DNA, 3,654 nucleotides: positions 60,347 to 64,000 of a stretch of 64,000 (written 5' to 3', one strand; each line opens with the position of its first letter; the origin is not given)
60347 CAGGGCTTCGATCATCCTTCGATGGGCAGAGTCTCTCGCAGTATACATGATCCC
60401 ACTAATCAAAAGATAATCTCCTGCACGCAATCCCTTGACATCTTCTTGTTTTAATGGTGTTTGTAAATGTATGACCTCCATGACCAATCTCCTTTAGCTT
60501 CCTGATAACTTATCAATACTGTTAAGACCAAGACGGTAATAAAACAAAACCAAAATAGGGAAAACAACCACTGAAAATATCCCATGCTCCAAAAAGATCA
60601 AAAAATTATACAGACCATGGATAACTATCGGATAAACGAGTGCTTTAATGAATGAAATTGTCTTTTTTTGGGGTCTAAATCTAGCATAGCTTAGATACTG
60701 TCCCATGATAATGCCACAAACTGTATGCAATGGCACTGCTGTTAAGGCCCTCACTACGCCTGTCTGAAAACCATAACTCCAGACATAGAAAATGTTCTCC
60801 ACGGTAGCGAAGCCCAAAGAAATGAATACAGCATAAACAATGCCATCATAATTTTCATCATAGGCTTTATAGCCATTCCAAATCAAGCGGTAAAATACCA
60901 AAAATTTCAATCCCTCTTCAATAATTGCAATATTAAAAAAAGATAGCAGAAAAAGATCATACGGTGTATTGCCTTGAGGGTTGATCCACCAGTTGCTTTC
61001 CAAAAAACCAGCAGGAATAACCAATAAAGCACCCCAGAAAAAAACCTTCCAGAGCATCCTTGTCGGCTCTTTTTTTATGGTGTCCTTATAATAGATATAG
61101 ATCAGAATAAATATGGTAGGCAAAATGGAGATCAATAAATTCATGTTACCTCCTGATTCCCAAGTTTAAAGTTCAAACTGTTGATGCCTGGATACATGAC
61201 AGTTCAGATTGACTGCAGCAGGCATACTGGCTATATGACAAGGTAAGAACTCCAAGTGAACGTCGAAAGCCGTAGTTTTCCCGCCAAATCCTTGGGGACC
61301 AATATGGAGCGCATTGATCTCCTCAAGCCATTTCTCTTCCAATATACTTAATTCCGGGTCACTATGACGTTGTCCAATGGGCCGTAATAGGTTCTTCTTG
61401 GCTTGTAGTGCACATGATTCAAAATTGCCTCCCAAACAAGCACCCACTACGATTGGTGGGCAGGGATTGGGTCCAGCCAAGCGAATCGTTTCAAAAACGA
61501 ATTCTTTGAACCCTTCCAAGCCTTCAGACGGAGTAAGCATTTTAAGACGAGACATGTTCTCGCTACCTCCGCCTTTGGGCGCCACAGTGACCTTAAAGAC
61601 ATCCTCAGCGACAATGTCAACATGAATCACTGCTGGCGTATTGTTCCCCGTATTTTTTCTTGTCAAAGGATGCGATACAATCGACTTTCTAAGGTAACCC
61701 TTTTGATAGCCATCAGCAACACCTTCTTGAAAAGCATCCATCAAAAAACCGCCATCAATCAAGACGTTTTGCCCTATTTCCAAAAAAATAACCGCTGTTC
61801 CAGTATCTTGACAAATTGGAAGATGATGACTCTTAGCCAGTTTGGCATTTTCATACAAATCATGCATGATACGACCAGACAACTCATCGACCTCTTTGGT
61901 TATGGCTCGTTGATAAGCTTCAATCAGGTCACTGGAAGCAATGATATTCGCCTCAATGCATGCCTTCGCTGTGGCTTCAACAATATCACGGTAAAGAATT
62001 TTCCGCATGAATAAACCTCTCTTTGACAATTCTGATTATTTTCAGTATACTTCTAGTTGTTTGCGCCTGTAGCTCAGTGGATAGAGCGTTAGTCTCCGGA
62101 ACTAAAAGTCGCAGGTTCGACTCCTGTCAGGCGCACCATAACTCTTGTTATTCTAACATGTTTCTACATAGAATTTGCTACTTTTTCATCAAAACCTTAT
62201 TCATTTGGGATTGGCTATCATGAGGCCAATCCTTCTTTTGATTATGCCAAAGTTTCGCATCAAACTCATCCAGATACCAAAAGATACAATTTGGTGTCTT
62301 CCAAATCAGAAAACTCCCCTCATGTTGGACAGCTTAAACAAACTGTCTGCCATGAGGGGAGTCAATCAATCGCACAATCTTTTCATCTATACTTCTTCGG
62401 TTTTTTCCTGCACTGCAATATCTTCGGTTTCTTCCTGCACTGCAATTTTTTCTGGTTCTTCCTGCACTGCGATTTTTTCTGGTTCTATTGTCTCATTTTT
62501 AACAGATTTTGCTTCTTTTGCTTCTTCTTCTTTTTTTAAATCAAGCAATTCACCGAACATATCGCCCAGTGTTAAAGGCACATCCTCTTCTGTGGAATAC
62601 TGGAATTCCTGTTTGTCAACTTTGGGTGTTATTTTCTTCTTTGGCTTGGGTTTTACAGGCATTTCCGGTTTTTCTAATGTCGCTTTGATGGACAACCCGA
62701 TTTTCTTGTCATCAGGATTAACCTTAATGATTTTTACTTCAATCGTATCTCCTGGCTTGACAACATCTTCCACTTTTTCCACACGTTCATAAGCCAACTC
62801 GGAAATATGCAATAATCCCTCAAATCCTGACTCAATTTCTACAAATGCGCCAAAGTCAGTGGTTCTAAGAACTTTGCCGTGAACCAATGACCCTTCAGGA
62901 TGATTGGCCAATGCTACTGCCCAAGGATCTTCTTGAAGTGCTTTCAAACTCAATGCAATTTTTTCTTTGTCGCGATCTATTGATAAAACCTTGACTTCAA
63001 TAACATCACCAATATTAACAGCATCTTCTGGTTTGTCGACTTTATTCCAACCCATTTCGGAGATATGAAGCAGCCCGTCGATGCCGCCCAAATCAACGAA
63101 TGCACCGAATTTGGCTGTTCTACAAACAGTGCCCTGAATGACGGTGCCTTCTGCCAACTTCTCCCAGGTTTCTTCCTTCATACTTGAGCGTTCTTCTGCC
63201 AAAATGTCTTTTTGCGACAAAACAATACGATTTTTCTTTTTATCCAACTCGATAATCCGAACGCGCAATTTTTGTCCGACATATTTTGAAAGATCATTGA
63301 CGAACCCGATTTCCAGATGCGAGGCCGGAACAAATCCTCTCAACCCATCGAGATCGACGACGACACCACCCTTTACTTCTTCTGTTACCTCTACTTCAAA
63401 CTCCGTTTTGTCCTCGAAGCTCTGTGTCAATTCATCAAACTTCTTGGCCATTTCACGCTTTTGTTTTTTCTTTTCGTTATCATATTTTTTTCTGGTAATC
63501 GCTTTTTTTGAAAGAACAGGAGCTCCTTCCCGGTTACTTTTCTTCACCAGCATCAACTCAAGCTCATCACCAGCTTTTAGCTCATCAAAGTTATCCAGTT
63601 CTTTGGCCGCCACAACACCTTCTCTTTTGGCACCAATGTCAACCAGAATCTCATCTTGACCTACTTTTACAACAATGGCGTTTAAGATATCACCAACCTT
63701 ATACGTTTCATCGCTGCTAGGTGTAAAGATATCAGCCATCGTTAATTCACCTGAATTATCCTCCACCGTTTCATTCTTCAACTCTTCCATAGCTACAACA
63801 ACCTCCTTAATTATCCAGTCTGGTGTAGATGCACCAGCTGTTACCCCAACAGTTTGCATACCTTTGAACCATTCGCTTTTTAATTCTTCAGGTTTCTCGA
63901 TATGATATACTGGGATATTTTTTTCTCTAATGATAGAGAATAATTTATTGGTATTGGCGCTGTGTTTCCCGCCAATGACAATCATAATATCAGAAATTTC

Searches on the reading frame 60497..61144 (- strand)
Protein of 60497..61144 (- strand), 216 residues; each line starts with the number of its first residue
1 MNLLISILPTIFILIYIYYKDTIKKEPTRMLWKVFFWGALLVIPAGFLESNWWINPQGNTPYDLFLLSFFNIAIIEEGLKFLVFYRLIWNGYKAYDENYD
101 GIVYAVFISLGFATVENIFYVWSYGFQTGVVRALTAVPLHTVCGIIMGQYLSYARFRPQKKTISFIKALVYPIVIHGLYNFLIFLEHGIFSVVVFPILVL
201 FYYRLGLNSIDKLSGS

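Call 33: search_protein_families(library=pfam, proteins=[window:60497-61144:-], max_evalue=0.0001)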
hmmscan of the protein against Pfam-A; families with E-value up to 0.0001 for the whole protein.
window:60497-61144:- (216 aa): 1 family
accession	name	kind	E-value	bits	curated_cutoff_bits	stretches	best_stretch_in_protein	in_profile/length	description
PF13367.11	PrsW-protease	-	1.1e-35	123.4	23.5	1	26-199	1-194/196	PrsW family intramembrane metalloprotease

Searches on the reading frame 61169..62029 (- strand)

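Call 33: search_protein_families(library=pfam, proteins=[window:61169-62029:-], max_evalue=0.0001)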
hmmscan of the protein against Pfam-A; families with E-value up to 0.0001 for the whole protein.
window:61169-62029:- (287 aa): 1 family
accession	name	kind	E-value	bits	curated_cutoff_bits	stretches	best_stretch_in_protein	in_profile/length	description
PF05681.19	Fumerase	-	1.6e-106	356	25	1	18-285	2-269/270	Fumarate hydratase (Fumerase)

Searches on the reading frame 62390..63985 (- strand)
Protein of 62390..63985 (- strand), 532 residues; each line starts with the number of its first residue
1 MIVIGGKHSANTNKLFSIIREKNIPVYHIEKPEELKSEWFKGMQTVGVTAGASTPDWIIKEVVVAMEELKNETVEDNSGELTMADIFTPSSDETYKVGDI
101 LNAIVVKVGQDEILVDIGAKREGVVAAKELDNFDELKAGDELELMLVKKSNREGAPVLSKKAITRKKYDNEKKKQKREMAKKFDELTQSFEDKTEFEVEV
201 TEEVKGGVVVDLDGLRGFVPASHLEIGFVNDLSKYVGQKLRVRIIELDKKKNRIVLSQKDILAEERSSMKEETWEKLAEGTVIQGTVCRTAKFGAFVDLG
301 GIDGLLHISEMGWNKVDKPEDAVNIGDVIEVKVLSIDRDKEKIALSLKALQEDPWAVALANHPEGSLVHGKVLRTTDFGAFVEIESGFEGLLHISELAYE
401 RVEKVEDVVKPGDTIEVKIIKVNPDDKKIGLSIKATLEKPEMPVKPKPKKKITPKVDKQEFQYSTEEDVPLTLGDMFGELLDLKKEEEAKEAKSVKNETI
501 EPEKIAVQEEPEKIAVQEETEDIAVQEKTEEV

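Call 33: search_protein_families(library=pfam, proteins=[window:62390-63985:-], max_evalue=0.0001)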
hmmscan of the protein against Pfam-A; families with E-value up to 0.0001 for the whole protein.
window:62390-63985:- (532 aa): 6 families
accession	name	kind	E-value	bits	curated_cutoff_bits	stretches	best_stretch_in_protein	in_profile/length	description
PF00575.29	S1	-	2.7e-65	217.1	22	4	276-348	1-74/74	S1 RNA binding domain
PF02401.23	LYTB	-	6e-24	85.2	24.5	1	1-66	201-266/267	LytB protein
PF23459.1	S1_RRP5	-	9.9e-16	58.5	27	0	205-257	17-71/72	RRP5 S1 domain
PF21710.3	Spt6_S1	-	4.7e-09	36.9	27.5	0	271-348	8-87/91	Spt6, S1/OB domain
PF17092.11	PCB_OB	-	2e-06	29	27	0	351-418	17-96/111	Penicillin-binding protein OB-like domain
PF13509.12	S1_2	-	7.3e-06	26.4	21.8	0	365-402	2-38/61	S1 domain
